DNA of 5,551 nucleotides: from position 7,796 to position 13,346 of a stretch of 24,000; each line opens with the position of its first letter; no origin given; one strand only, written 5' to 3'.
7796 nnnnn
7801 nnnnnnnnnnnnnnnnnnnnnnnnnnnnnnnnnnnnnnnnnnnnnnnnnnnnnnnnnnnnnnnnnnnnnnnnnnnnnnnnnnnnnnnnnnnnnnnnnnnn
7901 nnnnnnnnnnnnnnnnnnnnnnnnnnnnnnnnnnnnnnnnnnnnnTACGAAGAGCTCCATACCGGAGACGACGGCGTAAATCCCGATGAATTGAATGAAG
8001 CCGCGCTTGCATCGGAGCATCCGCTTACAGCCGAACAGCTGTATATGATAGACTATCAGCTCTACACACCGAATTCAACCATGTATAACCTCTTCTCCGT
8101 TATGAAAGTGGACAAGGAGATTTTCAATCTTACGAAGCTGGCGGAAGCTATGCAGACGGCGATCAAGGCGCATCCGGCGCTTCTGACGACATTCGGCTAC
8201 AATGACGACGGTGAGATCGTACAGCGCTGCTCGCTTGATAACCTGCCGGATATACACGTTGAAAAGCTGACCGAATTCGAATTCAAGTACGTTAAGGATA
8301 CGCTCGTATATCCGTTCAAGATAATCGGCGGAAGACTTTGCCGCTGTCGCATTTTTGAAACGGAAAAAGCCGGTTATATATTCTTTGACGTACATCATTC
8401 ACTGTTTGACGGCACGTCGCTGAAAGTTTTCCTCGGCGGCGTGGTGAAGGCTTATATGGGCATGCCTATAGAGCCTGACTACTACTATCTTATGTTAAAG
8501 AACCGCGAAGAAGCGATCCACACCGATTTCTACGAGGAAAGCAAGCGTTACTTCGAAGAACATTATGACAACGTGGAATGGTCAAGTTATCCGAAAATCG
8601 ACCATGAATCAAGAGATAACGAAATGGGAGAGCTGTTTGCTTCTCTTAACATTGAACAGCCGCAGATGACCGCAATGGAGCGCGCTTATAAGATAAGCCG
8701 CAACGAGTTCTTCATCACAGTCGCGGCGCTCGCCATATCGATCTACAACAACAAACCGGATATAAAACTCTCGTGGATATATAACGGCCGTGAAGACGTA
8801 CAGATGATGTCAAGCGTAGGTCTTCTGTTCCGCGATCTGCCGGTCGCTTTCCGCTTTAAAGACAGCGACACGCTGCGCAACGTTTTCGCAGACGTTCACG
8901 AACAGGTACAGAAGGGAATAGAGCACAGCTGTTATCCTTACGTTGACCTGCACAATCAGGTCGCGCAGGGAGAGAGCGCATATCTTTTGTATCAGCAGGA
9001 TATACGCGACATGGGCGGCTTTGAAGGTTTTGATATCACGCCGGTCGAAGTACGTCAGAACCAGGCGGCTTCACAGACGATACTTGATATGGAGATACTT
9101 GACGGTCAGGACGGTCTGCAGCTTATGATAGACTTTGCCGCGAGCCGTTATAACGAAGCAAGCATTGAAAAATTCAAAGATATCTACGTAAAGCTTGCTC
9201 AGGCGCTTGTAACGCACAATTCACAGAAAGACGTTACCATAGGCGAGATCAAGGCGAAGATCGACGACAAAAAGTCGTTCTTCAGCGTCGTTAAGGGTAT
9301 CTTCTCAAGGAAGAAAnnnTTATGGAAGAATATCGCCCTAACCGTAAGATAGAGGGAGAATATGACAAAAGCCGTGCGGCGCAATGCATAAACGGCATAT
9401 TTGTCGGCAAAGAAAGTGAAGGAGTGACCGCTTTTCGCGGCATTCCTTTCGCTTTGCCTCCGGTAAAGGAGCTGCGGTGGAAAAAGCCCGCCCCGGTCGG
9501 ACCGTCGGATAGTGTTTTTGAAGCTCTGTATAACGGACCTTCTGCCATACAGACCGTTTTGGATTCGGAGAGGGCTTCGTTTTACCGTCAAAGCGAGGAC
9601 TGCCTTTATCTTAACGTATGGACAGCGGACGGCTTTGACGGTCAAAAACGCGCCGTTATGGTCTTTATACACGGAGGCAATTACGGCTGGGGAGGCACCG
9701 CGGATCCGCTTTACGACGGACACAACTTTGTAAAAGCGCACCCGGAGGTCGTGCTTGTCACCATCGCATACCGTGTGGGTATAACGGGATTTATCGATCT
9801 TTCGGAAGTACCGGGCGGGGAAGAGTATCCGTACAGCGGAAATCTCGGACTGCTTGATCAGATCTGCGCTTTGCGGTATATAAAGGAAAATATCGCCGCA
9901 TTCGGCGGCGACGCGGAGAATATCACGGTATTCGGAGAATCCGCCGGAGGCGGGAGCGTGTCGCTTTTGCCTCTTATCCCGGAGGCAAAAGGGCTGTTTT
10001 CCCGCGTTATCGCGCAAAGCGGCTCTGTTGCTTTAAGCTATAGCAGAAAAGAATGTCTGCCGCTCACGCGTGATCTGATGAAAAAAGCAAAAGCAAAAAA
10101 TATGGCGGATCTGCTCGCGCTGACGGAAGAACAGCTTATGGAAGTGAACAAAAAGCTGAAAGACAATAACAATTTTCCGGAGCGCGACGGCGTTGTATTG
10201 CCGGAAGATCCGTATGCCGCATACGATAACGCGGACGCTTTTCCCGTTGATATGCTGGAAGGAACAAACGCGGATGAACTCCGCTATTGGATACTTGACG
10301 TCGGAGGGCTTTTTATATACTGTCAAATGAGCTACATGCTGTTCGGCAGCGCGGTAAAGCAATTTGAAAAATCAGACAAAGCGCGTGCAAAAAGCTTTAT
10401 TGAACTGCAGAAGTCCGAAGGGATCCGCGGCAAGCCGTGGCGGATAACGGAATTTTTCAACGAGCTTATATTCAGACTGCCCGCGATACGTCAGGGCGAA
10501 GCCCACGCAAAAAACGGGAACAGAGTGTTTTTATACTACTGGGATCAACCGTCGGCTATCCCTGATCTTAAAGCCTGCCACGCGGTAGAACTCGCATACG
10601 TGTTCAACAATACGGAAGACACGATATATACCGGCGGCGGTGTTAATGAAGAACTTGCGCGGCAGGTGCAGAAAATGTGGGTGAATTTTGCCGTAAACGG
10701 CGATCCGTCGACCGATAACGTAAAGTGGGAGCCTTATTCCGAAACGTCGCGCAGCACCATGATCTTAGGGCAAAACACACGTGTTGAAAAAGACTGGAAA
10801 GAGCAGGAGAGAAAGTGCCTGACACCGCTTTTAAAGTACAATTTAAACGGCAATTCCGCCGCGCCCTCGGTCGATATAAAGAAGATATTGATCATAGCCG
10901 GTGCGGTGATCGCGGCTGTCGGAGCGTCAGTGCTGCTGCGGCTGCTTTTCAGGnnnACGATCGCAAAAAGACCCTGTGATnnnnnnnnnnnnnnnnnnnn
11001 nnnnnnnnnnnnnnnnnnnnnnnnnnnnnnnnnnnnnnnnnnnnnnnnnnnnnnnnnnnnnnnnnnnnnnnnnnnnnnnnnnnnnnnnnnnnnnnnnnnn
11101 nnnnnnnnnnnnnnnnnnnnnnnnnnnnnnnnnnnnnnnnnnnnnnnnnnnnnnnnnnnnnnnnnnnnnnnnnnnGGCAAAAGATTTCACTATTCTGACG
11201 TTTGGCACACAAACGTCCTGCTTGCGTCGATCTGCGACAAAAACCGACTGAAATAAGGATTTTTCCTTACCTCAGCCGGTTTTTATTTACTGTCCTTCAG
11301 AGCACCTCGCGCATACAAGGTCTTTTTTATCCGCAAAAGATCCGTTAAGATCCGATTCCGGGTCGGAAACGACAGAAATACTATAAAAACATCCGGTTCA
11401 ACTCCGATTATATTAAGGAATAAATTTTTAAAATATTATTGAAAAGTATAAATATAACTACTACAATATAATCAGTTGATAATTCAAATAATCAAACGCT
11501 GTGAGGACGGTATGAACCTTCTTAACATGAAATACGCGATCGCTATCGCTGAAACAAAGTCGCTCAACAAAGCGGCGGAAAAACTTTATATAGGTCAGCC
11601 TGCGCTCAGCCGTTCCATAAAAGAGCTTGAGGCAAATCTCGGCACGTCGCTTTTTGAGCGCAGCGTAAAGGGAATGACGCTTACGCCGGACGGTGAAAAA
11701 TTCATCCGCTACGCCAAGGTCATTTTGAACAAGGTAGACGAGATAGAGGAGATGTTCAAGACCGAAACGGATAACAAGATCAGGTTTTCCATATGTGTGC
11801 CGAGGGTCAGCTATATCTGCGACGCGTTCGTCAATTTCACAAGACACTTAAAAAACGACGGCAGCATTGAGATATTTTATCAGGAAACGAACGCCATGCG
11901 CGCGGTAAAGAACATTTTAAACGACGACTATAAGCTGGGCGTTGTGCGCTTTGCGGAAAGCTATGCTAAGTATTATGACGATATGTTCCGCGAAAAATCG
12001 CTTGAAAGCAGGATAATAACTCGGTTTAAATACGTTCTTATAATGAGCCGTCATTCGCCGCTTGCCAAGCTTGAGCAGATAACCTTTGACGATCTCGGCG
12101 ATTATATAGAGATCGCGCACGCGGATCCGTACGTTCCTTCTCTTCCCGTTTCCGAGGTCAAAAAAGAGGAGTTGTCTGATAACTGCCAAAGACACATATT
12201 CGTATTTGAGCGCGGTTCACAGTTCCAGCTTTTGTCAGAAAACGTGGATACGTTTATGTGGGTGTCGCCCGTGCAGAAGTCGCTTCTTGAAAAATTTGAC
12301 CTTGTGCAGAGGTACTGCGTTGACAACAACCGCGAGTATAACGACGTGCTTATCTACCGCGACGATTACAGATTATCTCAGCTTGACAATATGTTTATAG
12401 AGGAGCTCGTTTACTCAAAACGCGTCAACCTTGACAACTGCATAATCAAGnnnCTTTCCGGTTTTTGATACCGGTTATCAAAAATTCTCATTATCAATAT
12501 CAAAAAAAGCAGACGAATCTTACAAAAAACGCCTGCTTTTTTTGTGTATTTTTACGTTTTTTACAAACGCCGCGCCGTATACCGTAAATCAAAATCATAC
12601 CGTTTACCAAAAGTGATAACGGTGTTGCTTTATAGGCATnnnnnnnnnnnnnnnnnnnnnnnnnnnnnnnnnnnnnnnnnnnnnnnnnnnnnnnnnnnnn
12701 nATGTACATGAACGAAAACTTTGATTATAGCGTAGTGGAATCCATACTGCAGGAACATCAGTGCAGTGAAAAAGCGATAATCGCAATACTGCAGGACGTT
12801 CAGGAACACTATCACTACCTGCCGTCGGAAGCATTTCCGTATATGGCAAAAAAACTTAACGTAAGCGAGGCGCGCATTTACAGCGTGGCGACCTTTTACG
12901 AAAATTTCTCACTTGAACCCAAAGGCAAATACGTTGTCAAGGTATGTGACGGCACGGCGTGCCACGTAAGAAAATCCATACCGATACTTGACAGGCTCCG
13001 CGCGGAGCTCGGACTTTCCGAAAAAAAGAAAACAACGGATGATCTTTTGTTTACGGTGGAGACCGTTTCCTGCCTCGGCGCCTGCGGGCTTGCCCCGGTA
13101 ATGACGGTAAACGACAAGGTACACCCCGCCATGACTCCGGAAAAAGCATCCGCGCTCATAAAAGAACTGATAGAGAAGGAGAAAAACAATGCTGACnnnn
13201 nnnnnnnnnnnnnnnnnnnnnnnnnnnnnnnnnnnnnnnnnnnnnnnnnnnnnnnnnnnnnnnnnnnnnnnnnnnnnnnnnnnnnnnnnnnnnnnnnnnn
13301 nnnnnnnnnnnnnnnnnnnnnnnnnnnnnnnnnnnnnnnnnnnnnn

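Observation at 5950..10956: Compact operon: STAS protein, stand-alone A-T-C NRPS module and tail-anchored carboxylesterase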

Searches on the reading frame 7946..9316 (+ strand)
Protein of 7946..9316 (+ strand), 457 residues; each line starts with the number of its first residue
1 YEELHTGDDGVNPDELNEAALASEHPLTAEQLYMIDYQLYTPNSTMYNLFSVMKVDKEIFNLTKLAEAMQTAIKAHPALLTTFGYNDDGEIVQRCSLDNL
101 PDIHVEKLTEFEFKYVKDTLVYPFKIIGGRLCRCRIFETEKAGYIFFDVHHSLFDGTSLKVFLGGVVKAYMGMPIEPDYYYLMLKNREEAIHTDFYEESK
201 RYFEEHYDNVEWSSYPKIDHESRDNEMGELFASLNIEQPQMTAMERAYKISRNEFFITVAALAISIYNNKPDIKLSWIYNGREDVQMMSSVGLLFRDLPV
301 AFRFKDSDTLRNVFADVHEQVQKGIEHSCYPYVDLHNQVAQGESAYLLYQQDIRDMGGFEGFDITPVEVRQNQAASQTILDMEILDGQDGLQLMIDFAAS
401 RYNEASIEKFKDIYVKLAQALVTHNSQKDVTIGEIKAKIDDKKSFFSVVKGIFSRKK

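Call 18: search_solved_structures(query=window:7946-9316:+, max_evalue=0.001, show_alignments=1)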
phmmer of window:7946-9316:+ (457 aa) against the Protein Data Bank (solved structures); distinct sequences matched with E-value up to 0.001: 18.
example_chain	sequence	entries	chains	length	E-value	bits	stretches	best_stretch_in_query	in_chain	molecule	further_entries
2jgp_A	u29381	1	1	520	1.2e-11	47.5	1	25-422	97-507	TYROCIDINE SYNTHETASE 3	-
8f7h_A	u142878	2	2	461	4.6e-07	32.4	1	31-427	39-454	Surfactin synthetase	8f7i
6mfw_A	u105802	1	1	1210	6.1e-07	32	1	17-410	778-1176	Linear gramicidin synthase subunit A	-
6mfy_A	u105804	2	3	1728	6.7e-07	31.8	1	17-431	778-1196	Linear gramicidin synthase subunit A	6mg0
6mfz_A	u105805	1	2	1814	7.3e-07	31.7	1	17-431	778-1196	Linear gramicidin synthase subunit A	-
6mfx_A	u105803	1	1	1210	8e-07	31.6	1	15-410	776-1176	Linear gramicidin synthase subunit A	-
9be3_A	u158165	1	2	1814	1.1e-06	31.2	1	29-431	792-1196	Linear gramicidin synthase subunit A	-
9be4_A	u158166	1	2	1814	1.1e-06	31.2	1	29-431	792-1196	Linear gramicidin synthase subunit A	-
9meh_A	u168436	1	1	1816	1.1e-06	31.2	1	29-431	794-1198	Linear gramicidin synthase subunit A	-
8f7f_A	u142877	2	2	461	2.4e-06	30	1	31-427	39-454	Surfactin synthetase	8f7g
8jbr_A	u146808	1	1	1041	1.5e-05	27.4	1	23-306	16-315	McyA protein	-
8hlk_A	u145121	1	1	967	3.5e-05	26.2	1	22-335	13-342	Microcystin synthetase B (Fragment)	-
9bfg_A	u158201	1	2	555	5.1e-05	25.7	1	22-428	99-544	Tyrocidine synthase 1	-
5isw_A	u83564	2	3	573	0.0001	24.6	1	123-321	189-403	Gramicidin S synthase 1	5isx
2xhg_A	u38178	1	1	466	0.00013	24.3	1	21-424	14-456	TYROCIDINE SYNTHETASE A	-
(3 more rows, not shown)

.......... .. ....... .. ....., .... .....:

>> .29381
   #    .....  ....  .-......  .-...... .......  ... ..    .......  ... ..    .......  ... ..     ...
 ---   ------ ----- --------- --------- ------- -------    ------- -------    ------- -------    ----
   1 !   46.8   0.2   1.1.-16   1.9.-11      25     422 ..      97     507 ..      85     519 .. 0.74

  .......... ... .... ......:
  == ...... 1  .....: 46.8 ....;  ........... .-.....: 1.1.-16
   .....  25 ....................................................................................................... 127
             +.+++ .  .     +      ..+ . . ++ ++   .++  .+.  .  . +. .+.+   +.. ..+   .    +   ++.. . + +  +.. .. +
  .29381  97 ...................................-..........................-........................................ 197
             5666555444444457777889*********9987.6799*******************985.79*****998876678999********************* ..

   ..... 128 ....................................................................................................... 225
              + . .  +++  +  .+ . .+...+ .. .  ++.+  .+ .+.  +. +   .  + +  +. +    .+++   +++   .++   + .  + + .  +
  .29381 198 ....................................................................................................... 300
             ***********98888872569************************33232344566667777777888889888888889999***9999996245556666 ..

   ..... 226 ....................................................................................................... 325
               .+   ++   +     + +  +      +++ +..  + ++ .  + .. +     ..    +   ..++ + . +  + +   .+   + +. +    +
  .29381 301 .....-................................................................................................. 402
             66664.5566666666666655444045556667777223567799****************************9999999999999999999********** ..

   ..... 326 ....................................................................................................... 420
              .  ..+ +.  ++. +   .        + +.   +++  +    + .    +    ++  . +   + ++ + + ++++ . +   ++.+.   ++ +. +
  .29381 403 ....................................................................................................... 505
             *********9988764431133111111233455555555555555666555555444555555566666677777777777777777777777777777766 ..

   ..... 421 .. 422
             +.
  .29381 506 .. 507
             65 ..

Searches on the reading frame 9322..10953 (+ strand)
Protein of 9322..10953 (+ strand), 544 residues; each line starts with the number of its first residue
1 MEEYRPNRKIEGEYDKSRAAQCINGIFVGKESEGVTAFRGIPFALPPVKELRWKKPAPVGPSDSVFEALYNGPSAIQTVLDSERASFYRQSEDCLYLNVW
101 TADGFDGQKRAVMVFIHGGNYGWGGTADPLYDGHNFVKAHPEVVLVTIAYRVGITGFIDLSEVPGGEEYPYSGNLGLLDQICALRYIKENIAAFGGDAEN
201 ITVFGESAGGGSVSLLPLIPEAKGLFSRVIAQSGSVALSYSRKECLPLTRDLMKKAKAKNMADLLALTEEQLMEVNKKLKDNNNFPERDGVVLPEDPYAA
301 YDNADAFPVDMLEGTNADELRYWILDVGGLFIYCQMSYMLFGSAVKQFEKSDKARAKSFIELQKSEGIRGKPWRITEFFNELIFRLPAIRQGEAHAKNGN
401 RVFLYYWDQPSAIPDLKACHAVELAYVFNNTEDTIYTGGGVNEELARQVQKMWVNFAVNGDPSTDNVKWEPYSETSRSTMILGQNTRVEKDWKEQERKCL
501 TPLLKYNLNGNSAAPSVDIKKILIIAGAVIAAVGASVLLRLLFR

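Call 7: search_protein_families(library=pfam, proteins=[window:9322-10953:+], max_evalue=0.01)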
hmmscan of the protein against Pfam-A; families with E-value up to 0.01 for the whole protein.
window:9322-10953:+ (544 aa): 4 families
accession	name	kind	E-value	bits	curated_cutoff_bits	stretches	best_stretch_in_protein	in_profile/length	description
PF00135.34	COesterase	-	5.6e-93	313.1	27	1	24-496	13-511/515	Carboxylesterase family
PF20434.5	BD-FAE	-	1.2e-05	25.4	26.8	1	110-219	13-109/215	BD-FAE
PF07859.19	Abhydrolase_3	-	0.00095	19.4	25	1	179-211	51-83/210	alpha/beta hydrolase fold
PF10340.15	Say1_Mug180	-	0.0093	15.3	21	0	95-213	108-209/374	Steryl acetyl hydrolase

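Call 8: search_protein_families(library=ncbifam, proteins=[window:9322-10953:+], max_evalue=0.01)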
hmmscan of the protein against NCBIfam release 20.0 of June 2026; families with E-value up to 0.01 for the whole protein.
window:9322-10953:+ (544 aa): 4 families
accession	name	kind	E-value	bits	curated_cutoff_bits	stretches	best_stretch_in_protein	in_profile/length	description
NF058653.1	LipP1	equivalog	1.4e-05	24.1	350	1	107-210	68-155/300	LipP1 family hormone-sensitive lipase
NF052354.1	EstLipQMycob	equivalog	0.0016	17.1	700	1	178-220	217-259/418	esterase LipQ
NF041556.1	tannase_B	equivalog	0.0041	16.4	300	1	178-216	134-172/463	subtype B tannase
NF041555.1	tannase_A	equivalog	0.0058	15.3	550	0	168-215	170-217/619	subtype A tannase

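Call 19: search_solved_structures(query=window:9322-10953:+, max_evalue=1e-10, show_alignments=1)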
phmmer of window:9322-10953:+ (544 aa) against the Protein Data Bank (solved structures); distinct sequences matched with E-value up to 1e-10: 154 (the best 60 are shown).
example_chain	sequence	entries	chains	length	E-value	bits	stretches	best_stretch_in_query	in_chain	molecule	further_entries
8wdm_A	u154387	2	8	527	4.8e-69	236.5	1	28-497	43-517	Carboxylic ester hydrolase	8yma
2ogt_A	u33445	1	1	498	7.8e-69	235.9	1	25-497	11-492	Thermostable carboxylesterase Est50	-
8xrz_A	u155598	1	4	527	1.3e-68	235.2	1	28-497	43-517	Carboxylic ester hydrolase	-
2ogs_A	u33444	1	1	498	1.5e-67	231.6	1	25-497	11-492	Thermostable carboxylesterase Est50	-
1c7i_A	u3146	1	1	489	3.7e-67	230.3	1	28-502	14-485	PROTEIN (PARA-NITROBENZYL ESTERASE)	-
1qe3_A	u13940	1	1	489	5.3e-67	229.8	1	28-502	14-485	PARA-NITROBENZYL ESTERASE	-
1c7j_A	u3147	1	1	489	1.2e-66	228.7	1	28-502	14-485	PROTEIN (PARA-NITROBENZYL ESTERASE)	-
7w1j_A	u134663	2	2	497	7.9e-59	202.8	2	27-277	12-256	Carboxylesterase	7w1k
7w1i_A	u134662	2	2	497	9e-58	199.3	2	27-277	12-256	Carboxylesterase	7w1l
8s6d_A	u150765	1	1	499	2.2e-51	178.2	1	34-487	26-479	Fumonisin B1 esterase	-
6emi_A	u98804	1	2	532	9.6e-51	176.1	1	34-292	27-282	Cholinesterase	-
7x8l_A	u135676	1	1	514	1.7e-50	175.4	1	25-491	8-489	Carboxylic ester hydrolase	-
5hq3_A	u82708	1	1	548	1.6e-48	168.8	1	25-476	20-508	Acetylcholinesterase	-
5hq3_B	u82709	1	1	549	1.6e-48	168.8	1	25-476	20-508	Acetylcholinesterase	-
5a7h_A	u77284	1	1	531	8.7e-48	166.4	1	27-280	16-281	LIVER CARBOXYLESTERASE 1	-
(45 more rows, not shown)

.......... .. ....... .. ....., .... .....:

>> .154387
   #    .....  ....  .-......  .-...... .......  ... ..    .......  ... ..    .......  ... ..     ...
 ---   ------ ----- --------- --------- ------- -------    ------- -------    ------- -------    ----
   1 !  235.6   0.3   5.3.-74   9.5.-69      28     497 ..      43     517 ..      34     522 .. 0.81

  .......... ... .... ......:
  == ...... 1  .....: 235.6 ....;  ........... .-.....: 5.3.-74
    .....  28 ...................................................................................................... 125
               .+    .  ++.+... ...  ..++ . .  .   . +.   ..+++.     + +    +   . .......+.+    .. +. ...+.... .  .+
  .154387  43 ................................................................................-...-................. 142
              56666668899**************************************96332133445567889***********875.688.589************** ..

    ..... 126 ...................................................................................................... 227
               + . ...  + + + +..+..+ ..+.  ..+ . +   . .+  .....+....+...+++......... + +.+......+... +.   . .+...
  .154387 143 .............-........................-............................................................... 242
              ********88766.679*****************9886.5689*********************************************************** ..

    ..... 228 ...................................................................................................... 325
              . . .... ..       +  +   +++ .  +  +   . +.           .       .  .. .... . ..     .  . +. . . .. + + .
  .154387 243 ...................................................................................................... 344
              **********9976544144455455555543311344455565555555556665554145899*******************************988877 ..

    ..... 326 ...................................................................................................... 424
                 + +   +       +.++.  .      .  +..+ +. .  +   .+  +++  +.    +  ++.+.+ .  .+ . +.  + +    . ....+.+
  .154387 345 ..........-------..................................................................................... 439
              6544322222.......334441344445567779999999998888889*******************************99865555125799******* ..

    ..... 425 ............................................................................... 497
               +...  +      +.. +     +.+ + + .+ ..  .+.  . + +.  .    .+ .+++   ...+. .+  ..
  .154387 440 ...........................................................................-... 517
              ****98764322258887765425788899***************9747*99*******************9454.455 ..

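Call 69: search_protein_families(library=padloc, proteins=[window:9322-10953:+], max_evalue=0.001)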
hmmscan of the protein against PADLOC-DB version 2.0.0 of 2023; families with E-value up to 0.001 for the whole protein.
window:9322-10953:+ (544 aa): 0 families

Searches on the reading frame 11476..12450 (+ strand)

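Call 10: search_protein_families(library=pfam, proteins=[window:11476-12450:+], max_evalue=0.001)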
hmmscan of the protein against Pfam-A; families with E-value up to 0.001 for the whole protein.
window:11476-12450:+ (325 aa): 1 family
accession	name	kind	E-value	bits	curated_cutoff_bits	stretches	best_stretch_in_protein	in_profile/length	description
PF00126.33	HTH_1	-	4.5e-20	71.8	26.6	1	17-74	3-60/60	Bacterial regulatory helix-turn-helix protein, lysR family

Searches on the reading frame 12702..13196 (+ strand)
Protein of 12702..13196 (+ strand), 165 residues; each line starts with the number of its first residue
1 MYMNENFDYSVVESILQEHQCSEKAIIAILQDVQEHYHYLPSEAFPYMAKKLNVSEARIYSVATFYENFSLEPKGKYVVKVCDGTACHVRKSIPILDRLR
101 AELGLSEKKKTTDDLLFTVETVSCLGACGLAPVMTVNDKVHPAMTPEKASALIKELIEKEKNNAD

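Call 10: search_protein_families(library=pfam, proteins=[window:12702-13196:+], max_evalue=0.001)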
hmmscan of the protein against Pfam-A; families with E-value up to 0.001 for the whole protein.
window:12702-13196:+ (165 aa): 1 family
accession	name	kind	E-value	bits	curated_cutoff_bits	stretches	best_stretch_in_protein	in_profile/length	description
PF01257.25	2Fe-2S_thioredx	-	1.1e-50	171.7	24.8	1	13-156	2-144/145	Thioredoxin-like [2Fe-2S] ferredoxin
